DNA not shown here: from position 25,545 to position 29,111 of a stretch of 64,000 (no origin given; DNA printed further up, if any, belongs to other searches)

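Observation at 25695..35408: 3237-aa secreted giant surface protein with beta-helix repeats, two Cys-module arrays and C-terminal membrane anchor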

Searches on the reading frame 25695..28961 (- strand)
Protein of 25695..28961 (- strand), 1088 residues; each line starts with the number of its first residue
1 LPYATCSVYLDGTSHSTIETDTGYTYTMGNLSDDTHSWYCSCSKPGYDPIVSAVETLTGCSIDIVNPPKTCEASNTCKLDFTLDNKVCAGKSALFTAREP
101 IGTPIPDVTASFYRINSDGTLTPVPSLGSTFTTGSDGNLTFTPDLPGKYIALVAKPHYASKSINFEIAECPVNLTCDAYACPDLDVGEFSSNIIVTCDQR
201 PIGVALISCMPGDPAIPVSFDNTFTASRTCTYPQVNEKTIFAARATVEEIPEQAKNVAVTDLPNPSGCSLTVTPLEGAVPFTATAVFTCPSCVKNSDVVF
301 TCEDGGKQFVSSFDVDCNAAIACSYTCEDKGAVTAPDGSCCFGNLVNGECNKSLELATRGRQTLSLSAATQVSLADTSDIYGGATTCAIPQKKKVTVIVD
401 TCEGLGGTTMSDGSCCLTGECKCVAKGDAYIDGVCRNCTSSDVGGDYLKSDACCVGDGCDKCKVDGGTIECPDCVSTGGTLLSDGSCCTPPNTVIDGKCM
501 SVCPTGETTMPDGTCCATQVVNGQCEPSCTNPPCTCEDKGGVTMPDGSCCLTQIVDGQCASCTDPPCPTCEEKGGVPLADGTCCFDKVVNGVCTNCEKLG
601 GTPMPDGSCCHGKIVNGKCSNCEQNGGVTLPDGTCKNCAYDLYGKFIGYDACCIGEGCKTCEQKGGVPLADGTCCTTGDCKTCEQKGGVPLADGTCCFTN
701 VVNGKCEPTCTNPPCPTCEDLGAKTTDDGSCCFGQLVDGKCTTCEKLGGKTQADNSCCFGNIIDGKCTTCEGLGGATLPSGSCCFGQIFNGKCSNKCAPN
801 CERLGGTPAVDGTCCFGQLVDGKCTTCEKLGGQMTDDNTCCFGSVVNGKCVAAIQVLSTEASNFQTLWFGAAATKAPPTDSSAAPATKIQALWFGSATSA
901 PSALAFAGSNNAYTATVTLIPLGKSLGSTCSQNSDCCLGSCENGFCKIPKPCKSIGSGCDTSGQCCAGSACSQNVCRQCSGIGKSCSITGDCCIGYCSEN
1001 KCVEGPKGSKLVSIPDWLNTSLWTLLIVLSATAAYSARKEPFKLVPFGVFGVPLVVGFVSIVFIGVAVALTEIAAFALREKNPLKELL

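Call 44: search_protein_representatives(protein=window:25695-28961:-)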
Query: 1088 residues. Proteins with E-value up to 0.001 (for the whole library): 20; up to 1e-10: 2; up to 1e-30: 1. The best 20 are listed.
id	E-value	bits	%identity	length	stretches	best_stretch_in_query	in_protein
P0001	0.0e+00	2500.0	92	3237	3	1-1088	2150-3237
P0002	1.4e-12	63.0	34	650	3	920-1074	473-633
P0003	3.7e-10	54.9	34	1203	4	925-1078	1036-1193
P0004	1.7e-08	49.4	46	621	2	457-562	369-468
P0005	1.8e-08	49.3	38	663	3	926-1077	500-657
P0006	4.6e-08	48.0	33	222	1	926-1081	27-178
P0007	3.0e-06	42.0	37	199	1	920-1086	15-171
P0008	3.1e-05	38.7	42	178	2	1020-1079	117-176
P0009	3.6e-05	38.4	32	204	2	924-1084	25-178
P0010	5.4e-05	37.8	37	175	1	747-855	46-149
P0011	8.0e-05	37.3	28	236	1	887-1082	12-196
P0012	9.2e-05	37.1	33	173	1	928-1078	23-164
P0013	1.4e-04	36.5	30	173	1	924-1052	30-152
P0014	1.5e-04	36.4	46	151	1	928-1002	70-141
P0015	1.6e-04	36.3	41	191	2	980-1076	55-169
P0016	1.6e-04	36.3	35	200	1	932-1082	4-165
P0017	1.8e-04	36.1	35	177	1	924-1078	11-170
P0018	2.1e-04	35.9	35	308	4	923-1077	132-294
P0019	3.3e-04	35.2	31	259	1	905-1007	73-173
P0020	9.6e-04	33.7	31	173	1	921-1066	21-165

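Call 47: list_cluster_members(proteins=[P0002, P0003, P0005, P0006, P0007, P0008, P0011, P0012, P0004, P0010])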
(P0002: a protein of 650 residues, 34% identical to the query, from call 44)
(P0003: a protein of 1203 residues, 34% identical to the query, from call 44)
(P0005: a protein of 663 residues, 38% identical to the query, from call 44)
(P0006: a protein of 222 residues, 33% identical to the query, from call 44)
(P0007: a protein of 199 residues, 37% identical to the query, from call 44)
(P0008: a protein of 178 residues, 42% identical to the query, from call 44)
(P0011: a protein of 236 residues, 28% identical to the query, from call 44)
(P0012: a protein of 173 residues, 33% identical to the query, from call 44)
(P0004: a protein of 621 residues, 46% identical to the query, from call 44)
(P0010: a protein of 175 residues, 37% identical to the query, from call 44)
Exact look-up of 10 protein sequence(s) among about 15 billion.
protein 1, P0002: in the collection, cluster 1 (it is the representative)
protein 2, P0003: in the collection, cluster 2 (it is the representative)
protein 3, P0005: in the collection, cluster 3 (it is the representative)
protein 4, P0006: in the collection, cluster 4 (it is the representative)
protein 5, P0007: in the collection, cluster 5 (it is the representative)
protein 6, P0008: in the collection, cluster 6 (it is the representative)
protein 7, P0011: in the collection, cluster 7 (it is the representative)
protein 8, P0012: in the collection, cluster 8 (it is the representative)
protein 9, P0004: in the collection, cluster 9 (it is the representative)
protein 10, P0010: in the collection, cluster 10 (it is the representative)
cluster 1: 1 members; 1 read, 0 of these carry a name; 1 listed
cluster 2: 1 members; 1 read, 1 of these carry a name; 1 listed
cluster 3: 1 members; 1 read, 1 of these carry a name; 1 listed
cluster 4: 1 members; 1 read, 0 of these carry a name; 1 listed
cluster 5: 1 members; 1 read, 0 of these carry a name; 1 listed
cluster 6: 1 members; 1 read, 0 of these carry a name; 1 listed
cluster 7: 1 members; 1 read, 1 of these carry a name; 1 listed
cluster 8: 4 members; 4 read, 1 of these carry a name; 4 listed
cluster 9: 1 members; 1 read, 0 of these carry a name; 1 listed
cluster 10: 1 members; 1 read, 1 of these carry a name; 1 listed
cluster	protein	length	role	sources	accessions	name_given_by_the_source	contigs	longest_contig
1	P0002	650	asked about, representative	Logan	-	-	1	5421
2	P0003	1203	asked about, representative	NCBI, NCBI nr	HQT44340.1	MAG TPA: hypothetical protein PLO51_00005, partial [Candidatus Micrarchaeota archaeon] | hypothetical protein [Candidatus Micrarchaeota archaeon]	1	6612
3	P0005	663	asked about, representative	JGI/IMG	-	hypothetical protein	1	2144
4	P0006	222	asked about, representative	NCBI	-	-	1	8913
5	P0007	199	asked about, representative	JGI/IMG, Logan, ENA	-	-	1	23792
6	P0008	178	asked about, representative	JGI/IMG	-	-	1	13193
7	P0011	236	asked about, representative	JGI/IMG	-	hypothetical protein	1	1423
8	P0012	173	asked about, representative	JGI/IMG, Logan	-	hypothetical protein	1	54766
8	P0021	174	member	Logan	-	-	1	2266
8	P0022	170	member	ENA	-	-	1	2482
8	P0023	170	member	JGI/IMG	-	-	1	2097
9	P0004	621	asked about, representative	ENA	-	-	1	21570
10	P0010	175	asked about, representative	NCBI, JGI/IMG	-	hypothetical protein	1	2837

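Call 53: find_encoding_contigs(protein=P0007, flank=10000, max_places=3)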
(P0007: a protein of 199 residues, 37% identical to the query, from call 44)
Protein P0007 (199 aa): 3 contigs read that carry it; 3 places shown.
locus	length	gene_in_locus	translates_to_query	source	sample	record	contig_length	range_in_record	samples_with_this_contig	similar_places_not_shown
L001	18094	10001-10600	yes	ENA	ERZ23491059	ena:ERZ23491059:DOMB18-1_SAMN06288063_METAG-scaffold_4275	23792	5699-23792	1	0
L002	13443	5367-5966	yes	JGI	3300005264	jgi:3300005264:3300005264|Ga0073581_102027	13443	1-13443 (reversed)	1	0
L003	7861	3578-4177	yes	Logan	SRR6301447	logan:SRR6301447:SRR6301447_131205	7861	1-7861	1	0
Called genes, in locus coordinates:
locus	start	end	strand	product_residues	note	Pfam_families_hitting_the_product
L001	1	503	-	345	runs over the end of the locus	PF26356:Pelota_N, PF03464:eRF1_2, PF03465:eRF1_3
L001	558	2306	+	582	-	PF04068:Fer4_RLI, PF13237:Fer4_10 (faint), PF14697:Fer4_21 (faint), PF00037:Fer4 (weak), PF00005:ABC_tran, PF02463:SMC_N, PF13304:AAA_21 (faint), PF00005:ABC_tran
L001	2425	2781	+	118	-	PF18895:T4SS_pilin (weak)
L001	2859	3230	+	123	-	-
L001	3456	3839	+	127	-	-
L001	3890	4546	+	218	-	-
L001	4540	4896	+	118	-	-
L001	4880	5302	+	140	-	-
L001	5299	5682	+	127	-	-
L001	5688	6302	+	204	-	PF02223:Thymidylate_kin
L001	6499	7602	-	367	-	PF02906:Fe_hyd_lg_C, PF02256:Fe_hyd_SSU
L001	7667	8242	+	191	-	PF04011:LemA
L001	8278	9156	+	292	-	PF01435:Peptidase_M48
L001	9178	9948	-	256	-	PF04414:tRNA_deacylase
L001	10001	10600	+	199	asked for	-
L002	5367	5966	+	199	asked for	-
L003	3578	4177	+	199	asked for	-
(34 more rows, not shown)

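Call 79: find_encoding_contigs(protein=P0012, flank=10000, max_places=2)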
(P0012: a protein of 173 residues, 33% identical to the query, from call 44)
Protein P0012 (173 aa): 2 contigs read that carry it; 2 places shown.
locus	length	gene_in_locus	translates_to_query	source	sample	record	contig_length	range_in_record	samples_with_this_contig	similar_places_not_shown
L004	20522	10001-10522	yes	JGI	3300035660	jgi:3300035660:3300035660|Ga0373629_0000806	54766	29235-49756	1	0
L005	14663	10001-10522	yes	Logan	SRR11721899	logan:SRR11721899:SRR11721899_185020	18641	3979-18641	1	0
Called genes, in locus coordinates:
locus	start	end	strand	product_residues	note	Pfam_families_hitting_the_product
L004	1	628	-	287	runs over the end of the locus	PF00696:AA_kinase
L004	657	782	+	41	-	-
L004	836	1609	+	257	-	-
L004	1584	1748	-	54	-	PF01192:RNA_pol_Rpb6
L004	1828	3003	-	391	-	PF00890:FAD_binding_2 (weak), PF01494:FAD_binding_3, PF01946:Thi4 (weak), PF03486:HI0933_like (weak), PF07992:Pyr_redox_2 (weak), PF12831:FAD_oxidored, PF13450:NAD_binding_8 (weak), PF22578:GGR_cat, +4 more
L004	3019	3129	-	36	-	-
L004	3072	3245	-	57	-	PF00037:Fer4, PF12797:Fer4_2 (weak), PF12837:Fer4_6, PF14697:Fer4_21, PF12838:Fer4_7, PF13187:Fer4_9, PF12837:Fer4_6, PF00037:Fer4, +12 more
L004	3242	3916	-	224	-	PF24656:CEPT76_peptidase (weak)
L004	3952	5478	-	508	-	PF07705:CARDB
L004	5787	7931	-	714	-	-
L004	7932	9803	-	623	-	-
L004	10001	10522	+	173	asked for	-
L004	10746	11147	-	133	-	-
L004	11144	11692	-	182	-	PF01909:NTP_transf_2, PF18765:Polbeta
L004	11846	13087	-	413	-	PF03600:CitMHS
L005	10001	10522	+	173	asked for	-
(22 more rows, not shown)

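Call 82: find_encoding_contigs(protein=P0003, flank=10000, max_places=2)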
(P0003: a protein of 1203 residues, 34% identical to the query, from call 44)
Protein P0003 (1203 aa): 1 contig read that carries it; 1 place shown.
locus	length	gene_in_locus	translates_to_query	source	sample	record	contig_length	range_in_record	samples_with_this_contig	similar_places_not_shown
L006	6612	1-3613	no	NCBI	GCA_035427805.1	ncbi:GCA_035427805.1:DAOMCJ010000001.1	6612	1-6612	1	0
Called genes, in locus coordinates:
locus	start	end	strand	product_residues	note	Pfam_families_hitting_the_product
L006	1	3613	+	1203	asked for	PF11703:UPF0506 (faint)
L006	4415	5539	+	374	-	PF13192:Thioredoxin_3 (faint)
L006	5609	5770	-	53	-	-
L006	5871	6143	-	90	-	-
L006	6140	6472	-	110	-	PF17159:MASE3 (weak)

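Call 86: find_encoding_contigs(protein=P0004, flank=6000, max_places=1)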
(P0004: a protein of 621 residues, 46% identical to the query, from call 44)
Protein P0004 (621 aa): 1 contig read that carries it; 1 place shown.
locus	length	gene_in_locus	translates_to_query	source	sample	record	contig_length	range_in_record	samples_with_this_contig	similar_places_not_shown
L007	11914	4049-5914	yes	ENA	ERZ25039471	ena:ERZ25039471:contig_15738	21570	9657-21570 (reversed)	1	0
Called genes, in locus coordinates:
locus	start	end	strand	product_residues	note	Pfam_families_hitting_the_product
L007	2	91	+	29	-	?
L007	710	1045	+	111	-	-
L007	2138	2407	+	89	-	-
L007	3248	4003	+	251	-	-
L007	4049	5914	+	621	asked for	PF00037:Fer4 (faint), PF12837:Fer4_6 (faint)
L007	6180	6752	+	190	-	-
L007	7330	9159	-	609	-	-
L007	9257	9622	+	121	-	-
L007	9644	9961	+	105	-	-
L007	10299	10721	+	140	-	-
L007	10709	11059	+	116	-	-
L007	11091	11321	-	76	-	-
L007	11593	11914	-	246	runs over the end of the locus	PF00011:HSP20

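Call 96: search_protein_families(library=pfam, proteins=[P0002, P0003, P0005, P0018, P0006, P0019], max_evalue=0.01)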
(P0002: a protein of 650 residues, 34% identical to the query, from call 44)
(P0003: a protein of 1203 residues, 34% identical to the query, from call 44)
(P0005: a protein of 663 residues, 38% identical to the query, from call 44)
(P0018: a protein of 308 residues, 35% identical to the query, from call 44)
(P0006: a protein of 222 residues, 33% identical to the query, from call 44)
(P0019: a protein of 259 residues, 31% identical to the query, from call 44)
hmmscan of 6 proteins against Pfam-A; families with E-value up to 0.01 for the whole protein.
P0002 (650 aa): 2 families
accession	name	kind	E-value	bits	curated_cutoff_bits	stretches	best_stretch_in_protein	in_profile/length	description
PF13620.12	CarboxypepD_reg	-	3.2e-08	34.2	32.3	1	276-338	5-68/82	Carboxypeptidase regulatory-like domain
PF08088.17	Toxin_19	-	0.0078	16.7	23.2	1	345-377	2-32/40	Conotoxin I-superfamily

P0003 (1203 aa): 2 families
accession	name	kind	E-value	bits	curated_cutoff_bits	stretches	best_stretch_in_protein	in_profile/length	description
PF11703.13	UPF0506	-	1.9e-06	28.6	23.2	1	902-939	21-58/59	UPF0506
PF13620.12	CarboxypepD_reg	-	0.00021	22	32.3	1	691-737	21-68/82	Carboxypeptidase regulatory-like domain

P0005 (663 aa): 2 families
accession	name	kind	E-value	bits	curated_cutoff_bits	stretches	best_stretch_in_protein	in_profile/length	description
PF04706.18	Dickkopf_N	-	0.0007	20.3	25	0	468-492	25-50/51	Dickkopf N-terminal cysteine-rich region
PF13620.12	CarboxypepD_reg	-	0.0063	17.3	32.3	1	246-307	6-69/82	Carboxypeptidase regulatory-like domain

P0018 (308 aa): 0 families

P0006 (222 aa): 0 families

P0019 (259 aa): 1 family
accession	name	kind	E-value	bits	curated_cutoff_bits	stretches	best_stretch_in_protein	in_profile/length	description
PF11703.13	UPF0506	-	0.0012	19.6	23.2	0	142-168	32-58/59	UPF0506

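Call 97: search_protein_families(library=pfam, proteins=[P0010, P0004, P0013, P0020, P0014], max_evalue=1)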
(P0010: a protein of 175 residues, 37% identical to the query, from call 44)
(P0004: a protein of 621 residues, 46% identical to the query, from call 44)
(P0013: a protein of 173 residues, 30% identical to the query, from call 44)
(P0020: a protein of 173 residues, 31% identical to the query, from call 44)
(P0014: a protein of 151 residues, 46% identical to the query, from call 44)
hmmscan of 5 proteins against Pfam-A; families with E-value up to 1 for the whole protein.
P0010 (175 aa): 1 family
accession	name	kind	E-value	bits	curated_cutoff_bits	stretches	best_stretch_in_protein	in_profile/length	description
PF24748.1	Galaxin_repeat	-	1.5e-17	64.2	28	1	48-141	8-107/131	Galaxin-like repeats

P0004 (621 aa): 4 families
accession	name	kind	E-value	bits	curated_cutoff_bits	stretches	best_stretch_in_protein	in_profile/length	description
PF00037.32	Fer4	-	2.9e-09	36.8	21.1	4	462-475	11-24/24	4Fe-4S binding domain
PF12837.12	Fer4_6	-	4e-05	23.8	25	2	461-474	11-24/24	4Fe-4S binding domain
PF13484.11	Fer4_16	-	0.034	15.4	30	1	463-481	6-24/66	4Fe-4S double cluster binding domain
PF12798.12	Fer4_3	-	0.19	13.1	27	3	461-473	3-15/15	4Fe-4S binding domain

P0013 (173 aa): 6 families
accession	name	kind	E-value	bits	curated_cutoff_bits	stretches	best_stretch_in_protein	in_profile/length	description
PF19429.4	EVA_Class_A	-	0.032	15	27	2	63-86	50-73/73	Evasins Class A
PF01683.23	EB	-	0.032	14.7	24.3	0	33-53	19-40/52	EB module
PF00451.25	Toxin_2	-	0.085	13.6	25.1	1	33-52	10-29/32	Scorpion short toxin, BmKK2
PF13396.11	PLDc_N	-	0.09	13.2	23.3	1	6-24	22-40/42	Phospholipase_D-nuclease N-terminal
PF11703.13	UPF0506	-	0.1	13.4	23.2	0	36-52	42-58/59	UPF0506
PF21481.3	DIKK1-2-4_C-subdom1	-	0.68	10.5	27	0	58-72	2-16/30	Dickkopf-related protein 1/2/4, C-terminal subdomain 1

P0020 (173 aa): 1 family
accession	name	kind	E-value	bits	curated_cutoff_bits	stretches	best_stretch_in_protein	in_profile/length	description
PF01683.23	EB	-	0.75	10.4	24.3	0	46-72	12-40/52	EB module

P0014 (151 aa): 2 families
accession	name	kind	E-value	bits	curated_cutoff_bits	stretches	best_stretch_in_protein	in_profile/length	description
PF04706.18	Dickkopf_N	-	0.009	16.8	25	2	113-139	22-48/51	Dickkopf N-terminal cysteine-rich region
PF17557.7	Conotoxin_I2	-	0.89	10.2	27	1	90-115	1-25/38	I2-superfamily conotoxins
